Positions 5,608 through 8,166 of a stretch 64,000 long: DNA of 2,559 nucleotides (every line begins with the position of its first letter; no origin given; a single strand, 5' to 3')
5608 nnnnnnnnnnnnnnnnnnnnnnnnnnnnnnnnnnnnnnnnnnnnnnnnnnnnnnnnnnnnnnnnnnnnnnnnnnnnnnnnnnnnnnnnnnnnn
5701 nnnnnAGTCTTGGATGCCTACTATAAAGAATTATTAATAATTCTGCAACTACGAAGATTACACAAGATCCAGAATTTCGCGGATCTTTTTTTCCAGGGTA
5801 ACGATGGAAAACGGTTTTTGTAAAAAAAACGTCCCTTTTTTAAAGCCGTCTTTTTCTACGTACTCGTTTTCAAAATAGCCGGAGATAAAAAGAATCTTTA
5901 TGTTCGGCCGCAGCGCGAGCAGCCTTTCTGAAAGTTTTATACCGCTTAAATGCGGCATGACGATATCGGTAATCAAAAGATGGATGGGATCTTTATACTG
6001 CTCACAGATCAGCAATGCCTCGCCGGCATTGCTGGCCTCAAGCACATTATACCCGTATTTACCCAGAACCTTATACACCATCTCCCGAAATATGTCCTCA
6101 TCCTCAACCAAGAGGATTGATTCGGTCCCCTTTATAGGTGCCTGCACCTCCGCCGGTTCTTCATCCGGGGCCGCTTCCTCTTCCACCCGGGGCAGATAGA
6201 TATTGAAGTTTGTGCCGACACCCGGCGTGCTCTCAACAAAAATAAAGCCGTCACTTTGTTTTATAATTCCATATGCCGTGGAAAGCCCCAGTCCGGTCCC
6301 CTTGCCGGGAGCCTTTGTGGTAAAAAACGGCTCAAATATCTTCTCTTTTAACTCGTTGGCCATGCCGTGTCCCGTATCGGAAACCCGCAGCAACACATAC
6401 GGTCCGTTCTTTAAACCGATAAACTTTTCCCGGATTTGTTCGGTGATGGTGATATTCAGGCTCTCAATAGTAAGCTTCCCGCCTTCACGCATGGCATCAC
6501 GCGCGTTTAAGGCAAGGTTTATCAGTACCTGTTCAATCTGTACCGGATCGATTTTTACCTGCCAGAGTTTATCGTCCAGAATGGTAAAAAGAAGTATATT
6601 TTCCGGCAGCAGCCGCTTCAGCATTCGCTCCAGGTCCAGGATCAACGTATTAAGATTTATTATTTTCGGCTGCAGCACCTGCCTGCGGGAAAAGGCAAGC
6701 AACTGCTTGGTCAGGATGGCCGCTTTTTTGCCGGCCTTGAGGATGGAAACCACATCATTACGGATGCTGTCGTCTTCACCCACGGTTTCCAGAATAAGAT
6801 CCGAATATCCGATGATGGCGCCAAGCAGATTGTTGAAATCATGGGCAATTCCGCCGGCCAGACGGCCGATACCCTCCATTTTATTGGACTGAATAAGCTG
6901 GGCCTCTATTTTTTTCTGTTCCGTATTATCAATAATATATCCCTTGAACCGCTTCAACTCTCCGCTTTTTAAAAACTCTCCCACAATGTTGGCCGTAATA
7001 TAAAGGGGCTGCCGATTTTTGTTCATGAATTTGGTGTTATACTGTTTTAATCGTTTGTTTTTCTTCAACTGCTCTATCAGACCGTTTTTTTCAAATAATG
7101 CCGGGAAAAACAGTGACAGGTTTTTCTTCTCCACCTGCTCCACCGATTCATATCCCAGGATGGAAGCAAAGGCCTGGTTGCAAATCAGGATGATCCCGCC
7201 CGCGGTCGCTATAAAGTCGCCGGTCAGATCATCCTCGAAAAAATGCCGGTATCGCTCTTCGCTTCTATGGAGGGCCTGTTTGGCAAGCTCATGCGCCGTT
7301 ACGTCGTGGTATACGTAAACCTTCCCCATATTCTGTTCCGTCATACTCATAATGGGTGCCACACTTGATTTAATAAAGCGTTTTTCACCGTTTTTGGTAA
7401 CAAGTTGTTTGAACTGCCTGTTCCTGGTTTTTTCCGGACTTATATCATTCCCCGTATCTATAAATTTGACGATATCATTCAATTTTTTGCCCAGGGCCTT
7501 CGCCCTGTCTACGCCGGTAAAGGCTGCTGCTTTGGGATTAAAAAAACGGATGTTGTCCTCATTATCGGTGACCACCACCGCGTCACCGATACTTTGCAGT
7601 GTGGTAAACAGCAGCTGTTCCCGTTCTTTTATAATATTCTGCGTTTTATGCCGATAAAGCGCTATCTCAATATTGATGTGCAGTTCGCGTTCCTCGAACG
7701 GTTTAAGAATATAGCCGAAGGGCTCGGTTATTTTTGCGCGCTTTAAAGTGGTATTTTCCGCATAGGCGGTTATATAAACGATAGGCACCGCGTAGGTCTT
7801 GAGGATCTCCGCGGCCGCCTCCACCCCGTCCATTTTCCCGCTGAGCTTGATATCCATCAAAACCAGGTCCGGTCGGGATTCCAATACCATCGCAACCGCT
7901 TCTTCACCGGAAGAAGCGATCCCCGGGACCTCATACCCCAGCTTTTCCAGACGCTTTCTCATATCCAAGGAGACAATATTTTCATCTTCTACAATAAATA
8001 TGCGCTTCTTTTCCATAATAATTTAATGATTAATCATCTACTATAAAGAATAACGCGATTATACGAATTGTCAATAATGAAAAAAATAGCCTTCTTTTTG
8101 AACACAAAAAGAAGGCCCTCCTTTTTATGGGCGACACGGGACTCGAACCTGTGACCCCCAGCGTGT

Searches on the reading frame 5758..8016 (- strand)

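Call 7: search_protein_families(library=pfam, proteins=[window:5758-8016:-], max_evalue=0.001)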
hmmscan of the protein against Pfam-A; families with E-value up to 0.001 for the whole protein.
window:5758-8016:- (752 aa): 7 families
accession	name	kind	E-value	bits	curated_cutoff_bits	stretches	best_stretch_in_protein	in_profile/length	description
PF00072.30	Response_reg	-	8.4e-41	139.1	30.2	2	6-116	1-110/111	Response regulator receiver domain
PF02518.31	HATPase_c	-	3.7e-19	69.6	26.4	1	490-610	2-109/111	Histidine kinase-, DNA gyrase B-, and HSP90-like ATPase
PF13426.13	PAS_9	-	8.1e-19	68.3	27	2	272-366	9-103/103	PAS domain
PF00989.32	PAS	-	2.3e-12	47.3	22.6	1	138-228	5-102/113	PAS fold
PF13188.13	PAS_8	-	1.1e-09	38.3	21.8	1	139-186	6-50/65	PAS domain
PF00512.31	HisKA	-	1e-06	29.1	26.9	1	384-446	3-64/66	His Kinase A (phospho-acceptor) domain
PF08448.16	PAS_4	-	0.00042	21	23.1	0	141-184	2-45/110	PAS fold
